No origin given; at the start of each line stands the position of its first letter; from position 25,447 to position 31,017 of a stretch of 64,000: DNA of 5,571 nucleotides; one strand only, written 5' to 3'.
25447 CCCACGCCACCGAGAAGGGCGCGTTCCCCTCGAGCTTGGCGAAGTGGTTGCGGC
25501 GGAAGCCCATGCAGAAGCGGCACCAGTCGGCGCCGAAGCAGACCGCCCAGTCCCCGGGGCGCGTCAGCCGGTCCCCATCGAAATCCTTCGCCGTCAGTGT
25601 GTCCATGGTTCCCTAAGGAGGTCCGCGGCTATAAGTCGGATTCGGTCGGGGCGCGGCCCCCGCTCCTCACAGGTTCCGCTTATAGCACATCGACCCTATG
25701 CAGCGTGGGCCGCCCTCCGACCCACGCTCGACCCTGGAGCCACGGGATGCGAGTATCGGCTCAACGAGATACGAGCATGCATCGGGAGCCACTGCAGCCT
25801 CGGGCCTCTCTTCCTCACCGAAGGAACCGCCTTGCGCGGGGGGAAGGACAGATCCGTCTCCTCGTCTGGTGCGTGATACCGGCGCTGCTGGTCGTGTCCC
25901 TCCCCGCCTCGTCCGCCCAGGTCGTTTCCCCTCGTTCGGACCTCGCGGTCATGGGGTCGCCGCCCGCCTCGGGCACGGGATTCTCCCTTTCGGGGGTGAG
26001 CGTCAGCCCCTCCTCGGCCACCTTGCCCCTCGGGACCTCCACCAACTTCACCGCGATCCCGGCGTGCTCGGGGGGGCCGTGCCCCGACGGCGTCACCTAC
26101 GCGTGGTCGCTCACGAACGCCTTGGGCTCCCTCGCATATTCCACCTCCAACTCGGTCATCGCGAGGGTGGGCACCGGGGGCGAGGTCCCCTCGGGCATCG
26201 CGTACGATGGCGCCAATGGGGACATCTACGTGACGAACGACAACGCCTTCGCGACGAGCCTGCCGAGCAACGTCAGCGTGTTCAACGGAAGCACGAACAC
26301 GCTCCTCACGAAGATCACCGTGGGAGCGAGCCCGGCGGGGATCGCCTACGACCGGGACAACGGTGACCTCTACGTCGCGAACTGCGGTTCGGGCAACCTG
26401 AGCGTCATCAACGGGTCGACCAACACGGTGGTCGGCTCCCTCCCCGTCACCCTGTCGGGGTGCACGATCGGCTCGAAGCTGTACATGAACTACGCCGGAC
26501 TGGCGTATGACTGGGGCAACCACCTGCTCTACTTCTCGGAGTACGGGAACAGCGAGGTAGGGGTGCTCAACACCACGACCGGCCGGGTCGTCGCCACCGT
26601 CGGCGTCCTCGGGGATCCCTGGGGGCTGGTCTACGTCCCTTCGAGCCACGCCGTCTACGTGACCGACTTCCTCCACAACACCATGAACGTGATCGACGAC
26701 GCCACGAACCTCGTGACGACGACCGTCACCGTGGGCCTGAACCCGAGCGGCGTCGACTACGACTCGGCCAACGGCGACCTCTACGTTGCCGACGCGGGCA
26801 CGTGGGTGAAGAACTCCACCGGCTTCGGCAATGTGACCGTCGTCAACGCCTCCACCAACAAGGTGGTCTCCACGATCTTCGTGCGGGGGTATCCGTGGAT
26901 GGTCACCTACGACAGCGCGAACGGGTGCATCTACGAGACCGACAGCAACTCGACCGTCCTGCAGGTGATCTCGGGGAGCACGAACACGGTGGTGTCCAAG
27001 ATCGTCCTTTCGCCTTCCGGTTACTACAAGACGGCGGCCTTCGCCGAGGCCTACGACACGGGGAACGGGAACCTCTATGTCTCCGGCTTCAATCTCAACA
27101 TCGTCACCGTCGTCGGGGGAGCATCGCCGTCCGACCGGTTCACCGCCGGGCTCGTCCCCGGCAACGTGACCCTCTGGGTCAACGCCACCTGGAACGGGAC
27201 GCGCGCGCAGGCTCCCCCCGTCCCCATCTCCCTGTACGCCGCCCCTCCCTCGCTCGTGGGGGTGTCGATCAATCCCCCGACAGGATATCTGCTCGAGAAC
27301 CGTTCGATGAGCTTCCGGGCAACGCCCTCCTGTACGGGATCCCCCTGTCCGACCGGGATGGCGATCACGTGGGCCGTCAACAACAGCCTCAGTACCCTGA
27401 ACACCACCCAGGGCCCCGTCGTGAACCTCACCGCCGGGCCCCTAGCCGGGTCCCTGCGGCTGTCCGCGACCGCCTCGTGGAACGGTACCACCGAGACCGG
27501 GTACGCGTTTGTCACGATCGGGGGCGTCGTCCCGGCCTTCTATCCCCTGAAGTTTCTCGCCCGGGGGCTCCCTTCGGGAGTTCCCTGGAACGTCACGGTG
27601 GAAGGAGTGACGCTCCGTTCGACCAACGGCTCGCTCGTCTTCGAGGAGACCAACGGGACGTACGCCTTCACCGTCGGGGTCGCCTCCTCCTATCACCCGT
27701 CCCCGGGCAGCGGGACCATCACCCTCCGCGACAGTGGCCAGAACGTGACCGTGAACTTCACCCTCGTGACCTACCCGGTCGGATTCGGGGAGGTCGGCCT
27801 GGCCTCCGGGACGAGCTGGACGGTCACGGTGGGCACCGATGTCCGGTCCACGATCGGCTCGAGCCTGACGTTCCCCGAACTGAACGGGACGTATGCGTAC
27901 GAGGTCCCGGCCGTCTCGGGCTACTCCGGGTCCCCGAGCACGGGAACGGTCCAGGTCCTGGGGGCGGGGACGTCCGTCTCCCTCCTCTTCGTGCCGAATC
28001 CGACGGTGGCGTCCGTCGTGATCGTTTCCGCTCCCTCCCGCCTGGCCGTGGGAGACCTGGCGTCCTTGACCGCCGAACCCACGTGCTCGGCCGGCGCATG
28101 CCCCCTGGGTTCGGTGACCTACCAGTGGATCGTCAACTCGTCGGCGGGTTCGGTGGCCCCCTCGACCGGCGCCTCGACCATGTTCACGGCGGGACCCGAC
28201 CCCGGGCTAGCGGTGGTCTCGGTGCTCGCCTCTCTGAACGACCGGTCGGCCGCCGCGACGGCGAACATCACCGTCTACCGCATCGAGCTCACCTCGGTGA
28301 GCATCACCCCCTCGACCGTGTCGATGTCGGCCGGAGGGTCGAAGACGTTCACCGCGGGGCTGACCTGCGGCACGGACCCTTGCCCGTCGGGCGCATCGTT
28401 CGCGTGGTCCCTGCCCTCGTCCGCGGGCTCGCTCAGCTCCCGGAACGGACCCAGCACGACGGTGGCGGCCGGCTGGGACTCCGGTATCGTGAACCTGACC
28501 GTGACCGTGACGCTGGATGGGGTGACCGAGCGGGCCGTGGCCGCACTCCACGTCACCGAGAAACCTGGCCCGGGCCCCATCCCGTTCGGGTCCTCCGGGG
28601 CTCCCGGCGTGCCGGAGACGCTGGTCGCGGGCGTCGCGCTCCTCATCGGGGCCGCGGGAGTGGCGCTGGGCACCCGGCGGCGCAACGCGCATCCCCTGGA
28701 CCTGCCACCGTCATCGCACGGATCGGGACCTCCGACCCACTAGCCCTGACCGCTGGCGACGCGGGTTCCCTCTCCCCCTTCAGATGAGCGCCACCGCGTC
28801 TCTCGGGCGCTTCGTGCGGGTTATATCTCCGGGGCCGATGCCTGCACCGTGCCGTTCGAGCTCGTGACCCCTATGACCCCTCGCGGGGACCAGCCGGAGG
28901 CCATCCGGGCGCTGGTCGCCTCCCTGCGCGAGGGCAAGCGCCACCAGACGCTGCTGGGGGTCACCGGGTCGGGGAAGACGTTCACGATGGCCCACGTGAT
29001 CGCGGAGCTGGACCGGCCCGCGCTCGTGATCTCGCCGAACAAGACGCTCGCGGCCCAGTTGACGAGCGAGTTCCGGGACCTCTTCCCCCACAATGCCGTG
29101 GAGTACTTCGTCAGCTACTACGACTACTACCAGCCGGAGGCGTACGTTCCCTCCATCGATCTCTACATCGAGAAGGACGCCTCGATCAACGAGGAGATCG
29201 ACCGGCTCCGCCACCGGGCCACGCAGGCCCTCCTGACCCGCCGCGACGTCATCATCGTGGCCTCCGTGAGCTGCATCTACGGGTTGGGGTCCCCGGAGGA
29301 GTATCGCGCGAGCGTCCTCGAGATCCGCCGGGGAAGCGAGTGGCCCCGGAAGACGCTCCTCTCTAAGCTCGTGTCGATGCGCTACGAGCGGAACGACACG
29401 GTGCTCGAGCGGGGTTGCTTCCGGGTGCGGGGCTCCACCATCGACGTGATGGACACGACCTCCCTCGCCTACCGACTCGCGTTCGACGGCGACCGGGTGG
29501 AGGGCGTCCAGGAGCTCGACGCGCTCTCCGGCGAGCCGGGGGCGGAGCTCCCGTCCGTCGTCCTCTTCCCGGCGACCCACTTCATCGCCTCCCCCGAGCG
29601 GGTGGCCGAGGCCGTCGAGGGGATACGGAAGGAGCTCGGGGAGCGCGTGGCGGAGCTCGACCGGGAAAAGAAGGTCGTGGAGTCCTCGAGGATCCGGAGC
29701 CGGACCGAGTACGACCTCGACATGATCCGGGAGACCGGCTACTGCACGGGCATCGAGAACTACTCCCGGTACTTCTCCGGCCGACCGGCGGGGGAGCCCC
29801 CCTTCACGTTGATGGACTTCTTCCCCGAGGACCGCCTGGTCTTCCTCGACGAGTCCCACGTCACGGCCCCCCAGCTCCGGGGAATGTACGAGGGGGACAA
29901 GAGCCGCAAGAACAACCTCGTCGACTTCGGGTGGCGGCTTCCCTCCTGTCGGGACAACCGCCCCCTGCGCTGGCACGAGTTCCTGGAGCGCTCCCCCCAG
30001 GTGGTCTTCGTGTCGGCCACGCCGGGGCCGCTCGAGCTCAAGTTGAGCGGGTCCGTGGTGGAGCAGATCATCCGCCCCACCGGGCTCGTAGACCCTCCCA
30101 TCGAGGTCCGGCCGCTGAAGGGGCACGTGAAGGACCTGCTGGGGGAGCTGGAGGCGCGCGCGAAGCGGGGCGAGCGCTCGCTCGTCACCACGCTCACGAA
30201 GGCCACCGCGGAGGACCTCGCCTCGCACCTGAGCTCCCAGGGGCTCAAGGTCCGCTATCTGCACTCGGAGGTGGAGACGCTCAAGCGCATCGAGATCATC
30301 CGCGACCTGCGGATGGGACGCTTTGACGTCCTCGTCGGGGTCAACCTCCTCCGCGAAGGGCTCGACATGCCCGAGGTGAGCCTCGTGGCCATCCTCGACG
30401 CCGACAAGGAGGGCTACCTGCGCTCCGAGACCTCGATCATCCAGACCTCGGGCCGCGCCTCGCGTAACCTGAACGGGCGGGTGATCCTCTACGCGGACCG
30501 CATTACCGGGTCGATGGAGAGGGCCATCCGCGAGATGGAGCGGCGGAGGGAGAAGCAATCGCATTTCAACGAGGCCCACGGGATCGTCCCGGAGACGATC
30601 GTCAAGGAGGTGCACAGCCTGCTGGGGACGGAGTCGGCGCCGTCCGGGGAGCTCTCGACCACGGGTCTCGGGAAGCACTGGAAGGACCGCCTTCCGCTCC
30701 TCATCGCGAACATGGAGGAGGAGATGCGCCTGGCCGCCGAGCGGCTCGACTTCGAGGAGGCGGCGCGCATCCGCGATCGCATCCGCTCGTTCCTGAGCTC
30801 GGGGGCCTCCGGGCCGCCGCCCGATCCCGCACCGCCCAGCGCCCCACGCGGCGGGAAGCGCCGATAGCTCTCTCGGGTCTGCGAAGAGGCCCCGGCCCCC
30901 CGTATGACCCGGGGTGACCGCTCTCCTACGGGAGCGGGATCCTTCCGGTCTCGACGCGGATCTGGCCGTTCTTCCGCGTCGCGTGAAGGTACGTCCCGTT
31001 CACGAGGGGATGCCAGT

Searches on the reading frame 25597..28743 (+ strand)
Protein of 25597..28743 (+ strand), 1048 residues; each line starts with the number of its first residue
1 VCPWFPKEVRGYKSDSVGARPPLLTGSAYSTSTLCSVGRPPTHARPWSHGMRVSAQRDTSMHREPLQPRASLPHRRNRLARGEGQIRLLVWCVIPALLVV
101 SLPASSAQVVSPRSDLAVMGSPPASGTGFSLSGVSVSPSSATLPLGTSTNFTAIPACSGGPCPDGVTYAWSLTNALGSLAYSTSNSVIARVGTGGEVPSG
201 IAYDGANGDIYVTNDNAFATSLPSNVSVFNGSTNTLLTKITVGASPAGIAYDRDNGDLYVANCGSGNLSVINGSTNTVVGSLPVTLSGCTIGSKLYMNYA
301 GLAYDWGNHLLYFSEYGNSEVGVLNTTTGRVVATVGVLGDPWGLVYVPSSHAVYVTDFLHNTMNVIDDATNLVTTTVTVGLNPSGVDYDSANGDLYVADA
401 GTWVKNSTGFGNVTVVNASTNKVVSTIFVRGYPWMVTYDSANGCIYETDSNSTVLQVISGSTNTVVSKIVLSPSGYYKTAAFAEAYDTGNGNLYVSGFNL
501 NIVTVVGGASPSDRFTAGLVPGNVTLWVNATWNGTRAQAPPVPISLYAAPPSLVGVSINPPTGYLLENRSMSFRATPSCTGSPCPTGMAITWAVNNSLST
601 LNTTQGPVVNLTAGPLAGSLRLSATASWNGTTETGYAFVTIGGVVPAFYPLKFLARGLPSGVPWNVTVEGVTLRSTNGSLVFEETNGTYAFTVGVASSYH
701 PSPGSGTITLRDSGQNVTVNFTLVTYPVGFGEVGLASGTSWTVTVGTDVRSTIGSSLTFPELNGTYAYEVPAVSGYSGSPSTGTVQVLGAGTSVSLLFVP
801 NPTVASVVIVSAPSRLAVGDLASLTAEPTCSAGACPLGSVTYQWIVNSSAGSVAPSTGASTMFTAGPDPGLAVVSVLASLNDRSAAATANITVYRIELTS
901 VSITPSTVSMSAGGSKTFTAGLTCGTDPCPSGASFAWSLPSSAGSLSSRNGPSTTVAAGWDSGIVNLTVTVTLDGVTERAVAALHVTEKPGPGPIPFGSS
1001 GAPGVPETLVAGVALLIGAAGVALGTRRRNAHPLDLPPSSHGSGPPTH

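Call 91: search_protein_families(library=pfam, max_evalue=0.0001, proteins=[window:25597-28743:+])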
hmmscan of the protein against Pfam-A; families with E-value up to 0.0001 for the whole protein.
window:25597-28743:+ (1048 aa): 1 family
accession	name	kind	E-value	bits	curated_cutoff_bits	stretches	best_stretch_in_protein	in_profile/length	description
PF01436.27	NHL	-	6.8e-13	48.4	20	0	245-269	3-26/28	NHL repeat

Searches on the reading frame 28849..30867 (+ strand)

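Call 40: search_protein_families(library=pfam, max_evalue=0.00001, proteins=[window:28849-30867:+])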
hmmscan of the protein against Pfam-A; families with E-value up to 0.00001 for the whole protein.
window:28849-30867:+ (672 aa): 6 families
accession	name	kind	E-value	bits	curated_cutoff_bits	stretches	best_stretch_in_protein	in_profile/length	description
PF17757.6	UvrB_inter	-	9.6e-24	83.8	22.9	1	157-245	1-91/91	UvrB interaction domain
PF12344.14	UvrB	-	1.6e-20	73.1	27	1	547-588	1-42/43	Ultra-violet resistance protein B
PF00271.37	Helicase_C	-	8e-18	65.2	23.5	1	430-539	6-108/110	Helicase conserved C-terminal domain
PF04851.21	ResIII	-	6.1e-13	49.4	22.5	1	9-136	2-130/164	Type III restriction enzyme, res subunit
PF02151.25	UVR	-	1.8e-08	34.3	21.5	1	618-647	3-32/36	UvrB/uvrC motif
PF00270.35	DEAD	-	8.6e-07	29.3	26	0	15-83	4-73/167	DEAD/DEAH box helicase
